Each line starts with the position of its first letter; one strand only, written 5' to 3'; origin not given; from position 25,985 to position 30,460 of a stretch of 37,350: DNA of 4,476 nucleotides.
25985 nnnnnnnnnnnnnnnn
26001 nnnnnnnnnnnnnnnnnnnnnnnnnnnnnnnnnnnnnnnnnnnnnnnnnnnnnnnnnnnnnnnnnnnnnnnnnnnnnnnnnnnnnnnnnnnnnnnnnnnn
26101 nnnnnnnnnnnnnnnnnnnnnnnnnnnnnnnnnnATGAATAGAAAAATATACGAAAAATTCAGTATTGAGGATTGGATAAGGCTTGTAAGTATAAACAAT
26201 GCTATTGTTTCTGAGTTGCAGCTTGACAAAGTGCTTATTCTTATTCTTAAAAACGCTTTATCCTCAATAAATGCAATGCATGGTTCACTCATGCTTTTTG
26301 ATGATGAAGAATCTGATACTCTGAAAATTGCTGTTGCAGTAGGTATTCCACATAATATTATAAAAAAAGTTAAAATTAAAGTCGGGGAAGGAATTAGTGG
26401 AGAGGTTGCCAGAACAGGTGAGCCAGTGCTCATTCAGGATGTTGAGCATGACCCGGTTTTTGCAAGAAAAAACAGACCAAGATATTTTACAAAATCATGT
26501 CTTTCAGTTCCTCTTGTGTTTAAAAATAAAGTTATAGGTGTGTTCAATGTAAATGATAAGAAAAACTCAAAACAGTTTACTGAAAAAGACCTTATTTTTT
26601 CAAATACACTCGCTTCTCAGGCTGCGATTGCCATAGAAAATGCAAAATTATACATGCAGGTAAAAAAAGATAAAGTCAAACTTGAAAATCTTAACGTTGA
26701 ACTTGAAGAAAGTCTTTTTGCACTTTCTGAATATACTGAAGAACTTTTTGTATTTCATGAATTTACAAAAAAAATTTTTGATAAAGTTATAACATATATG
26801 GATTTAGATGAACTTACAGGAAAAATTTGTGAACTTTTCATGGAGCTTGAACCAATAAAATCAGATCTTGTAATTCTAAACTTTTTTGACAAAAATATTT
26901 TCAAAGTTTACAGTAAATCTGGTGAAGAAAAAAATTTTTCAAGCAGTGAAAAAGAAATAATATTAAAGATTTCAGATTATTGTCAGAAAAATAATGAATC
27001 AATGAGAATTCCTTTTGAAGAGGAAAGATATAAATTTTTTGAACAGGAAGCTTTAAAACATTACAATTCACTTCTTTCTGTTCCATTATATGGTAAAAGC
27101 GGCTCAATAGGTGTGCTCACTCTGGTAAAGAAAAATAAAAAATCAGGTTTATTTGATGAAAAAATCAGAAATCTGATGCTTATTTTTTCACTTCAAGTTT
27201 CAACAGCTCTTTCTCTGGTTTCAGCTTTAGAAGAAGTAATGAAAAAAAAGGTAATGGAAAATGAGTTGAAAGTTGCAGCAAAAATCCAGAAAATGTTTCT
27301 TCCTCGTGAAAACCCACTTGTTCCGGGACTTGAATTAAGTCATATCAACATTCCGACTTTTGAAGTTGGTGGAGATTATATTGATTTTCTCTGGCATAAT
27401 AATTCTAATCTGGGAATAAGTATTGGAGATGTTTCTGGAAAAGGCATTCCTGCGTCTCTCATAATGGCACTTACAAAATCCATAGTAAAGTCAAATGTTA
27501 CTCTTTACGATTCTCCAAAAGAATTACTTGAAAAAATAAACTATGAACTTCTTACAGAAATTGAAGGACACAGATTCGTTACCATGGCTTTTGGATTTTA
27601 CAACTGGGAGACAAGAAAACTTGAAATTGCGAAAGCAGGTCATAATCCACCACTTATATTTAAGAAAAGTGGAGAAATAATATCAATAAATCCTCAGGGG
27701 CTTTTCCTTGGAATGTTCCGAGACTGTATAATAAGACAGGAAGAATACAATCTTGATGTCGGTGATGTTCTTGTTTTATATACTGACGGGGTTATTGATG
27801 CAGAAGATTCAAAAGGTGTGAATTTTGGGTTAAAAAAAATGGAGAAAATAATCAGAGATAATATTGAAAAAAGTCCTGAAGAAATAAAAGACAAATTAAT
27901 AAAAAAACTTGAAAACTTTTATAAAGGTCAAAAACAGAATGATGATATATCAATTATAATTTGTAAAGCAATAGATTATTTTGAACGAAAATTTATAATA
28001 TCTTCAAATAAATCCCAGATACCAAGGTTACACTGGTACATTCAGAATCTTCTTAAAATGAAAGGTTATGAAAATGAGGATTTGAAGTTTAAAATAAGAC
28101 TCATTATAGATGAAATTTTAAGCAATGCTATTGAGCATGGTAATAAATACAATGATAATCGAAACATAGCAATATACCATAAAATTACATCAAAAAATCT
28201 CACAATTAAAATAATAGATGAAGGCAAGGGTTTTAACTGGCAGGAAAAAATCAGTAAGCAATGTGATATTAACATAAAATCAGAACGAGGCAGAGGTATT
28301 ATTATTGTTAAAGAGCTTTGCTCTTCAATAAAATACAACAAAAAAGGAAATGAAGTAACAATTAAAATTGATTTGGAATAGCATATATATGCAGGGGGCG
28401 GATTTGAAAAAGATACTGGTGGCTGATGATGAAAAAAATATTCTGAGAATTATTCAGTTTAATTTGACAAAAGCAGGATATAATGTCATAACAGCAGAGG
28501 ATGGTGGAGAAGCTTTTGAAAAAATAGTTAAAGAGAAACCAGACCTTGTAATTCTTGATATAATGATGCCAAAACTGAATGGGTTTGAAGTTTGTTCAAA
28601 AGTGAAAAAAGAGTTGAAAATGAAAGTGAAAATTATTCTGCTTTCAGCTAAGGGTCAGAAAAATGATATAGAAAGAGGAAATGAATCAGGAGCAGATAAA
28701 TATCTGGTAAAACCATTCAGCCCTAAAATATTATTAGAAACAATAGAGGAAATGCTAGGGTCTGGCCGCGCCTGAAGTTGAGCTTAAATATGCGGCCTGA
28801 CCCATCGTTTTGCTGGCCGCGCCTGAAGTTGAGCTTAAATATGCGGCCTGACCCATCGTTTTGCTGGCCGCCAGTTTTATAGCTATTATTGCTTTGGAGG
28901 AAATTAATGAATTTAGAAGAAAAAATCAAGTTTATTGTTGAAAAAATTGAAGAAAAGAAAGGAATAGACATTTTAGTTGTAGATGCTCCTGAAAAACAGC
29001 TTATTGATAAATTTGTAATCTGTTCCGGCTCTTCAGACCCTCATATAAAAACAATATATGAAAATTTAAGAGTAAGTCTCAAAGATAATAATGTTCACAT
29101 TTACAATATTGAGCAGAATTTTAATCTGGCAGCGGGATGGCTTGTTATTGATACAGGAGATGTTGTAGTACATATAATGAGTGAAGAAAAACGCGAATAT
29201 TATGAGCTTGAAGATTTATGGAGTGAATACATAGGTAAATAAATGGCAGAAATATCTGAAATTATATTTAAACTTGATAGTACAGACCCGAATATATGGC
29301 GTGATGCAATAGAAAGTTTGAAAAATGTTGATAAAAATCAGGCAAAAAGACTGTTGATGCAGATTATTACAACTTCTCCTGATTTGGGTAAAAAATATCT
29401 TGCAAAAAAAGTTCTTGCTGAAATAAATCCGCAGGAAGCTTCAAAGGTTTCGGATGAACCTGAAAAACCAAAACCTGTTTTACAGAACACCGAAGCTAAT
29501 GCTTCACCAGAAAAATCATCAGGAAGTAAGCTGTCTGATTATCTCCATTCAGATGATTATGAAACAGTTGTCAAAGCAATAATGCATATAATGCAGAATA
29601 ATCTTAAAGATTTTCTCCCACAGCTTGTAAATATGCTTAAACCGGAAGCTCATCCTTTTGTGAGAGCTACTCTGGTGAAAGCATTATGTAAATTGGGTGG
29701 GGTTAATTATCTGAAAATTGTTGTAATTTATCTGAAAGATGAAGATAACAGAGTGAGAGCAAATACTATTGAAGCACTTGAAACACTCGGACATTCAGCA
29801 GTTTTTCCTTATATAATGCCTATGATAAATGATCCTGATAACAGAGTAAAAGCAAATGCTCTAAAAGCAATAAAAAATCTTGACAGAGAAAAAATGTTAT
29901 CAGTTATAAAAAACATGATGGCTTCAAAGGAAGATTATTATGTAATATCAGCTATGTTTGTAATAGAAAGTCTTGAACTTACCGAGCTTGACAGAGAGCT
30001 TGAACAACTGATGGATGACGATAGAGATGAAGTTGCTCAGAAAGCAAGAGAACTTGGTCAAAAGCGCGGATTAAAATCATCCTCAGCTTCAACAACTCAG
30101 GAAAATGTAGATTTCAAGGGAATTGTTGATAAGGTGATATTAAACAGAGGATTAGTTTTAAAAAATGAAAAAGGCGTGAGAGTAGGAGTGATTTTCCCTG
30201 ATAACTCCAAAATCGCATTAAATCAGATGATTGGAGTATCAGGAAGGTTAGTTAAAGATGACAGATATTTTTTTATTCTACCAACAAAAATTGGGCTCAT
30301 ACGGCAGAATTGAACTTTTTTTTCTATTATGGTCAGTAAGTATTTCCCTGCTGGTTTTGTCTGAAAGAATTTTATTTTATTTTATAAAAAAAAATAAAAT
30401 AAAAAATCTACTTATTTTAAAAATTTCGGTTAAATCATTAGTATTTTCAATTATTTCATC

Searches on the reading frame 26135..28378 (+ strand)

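Call 21: search_protein_families(library=pfam, proteins=[window:26135-28378:+], max_evalue=0.001)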
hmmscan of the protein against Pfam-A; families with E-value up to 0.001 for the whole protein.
window:26135-28378:+ (748 aa): 6 families
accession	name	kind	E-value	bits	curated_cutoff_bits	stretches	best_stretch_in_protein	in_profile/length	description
PF07228.17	SpoIIE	-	1.1e-47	162.9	25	1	424-611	3-190/192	Stage II sporulation protein E (SpoIIE)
PF13185.12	GAF_2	-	3.2e-27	95.8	28.6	1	29-168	3-136/136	GAF domain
PF01590.32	GAF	-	1.9e-20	74.2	22.4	1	30-167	2-133/133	GAF domain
PF13581.12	HATPase_c_2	-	1.2e-16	61.3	27.4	1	625-744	4-126/127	Histidine kinase-like ATPase domain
PF13492.12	GAF_3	-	1.9e-16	61.1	27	1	46-169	18-129/129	GAF domain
PF02518.31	HATPase_c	-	7.9e-06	26.7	26.4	1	653-747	5-109/111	Histidine kinase-, DNA gyrase B-, and HSP90-like ATPase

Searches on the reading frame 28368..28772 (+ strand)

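Call 21: search_protein_families(library=pfam, proteins=[window:28368-28772:+], max_evalue=0.001)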
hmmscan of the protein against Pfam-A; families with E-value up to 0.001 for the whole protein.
window:28368-28772:+ (135 aa): 1 family
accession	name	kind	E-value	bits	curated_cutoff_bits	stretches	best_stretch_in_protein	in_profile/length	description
PF00072.30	Response_reg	-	6.7e-29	100.7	30.2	1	16-126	1-110/111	Response regulator receiver domain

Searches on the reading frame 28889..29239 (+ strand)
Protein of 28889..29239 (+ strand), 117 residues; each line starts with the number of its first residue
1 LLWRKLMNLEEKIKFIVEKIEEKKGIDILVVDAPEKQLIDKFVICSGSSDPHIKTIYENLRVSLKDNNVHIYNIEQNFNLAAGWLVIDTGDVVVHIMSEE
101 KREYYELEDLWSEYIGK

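Call 21: search_protein_families(library=pfam, proteins=[window:28889-29239:+], max_evalue=0.001)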
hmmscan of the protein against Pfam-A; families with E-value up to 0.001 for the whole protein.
window:28889-29239:+ (117 aa): 1 family
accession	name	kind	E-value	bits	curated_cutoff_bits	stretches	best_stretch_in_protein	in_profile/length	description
PF02410.21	RsfS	-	1.1e-26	93.4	21.6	1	15-111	2-98/98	Ribosomal silencing factor during starvation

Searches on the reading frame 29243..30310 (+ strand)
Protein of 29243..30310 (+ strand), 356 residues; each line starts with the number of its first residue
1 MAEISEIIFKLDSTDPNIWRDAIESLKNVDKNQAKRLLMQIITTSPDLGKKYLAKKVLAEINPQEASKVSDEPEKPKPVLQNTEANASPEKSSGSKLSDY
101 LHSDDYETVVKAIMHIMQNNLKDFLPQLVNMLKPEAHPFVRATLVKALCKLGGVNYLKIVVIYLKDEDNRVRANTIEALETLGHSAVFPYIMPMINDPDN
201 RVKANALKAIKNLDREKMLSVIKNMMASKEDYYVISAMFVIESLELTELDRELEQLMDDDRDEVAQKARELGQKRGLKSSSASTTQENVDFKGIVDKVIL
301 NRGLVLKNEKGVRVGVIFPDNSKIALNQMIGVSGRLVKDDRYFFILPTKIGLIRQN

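Call 21: search_protein_families(library=pfam, proteins=[window:29243-30310:+], max_evalue=0.001)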
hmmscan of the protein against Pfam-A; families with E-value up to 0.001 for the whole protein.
window:29243-30310:+ (356 aa): 5 families
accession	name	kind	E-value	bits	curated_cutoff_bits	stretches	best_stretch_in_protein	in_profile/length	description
PF13646.12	HEAT_2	-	5.1e-21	75.2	27.7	1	163-237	7-82/88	HEAT repeats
PF02985.28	HEAT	-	9.1e-11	41.4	23.5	0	187-213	1-27/31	HEAT repeat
PF13513.12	HEAT_EZ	-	5.7e-08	33.5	27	0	186-213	28-55/55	HEAT-like repeat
PF11865.14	mTOR_dom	-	5.1e-05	23.7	27.6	0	125-235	12-85/160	Serine/threonine-protein kinase mTOR domain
PF21581.3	SCD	-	5.4e-05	23.9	27.5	0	155-183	30-58/75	Stromalin conservative domain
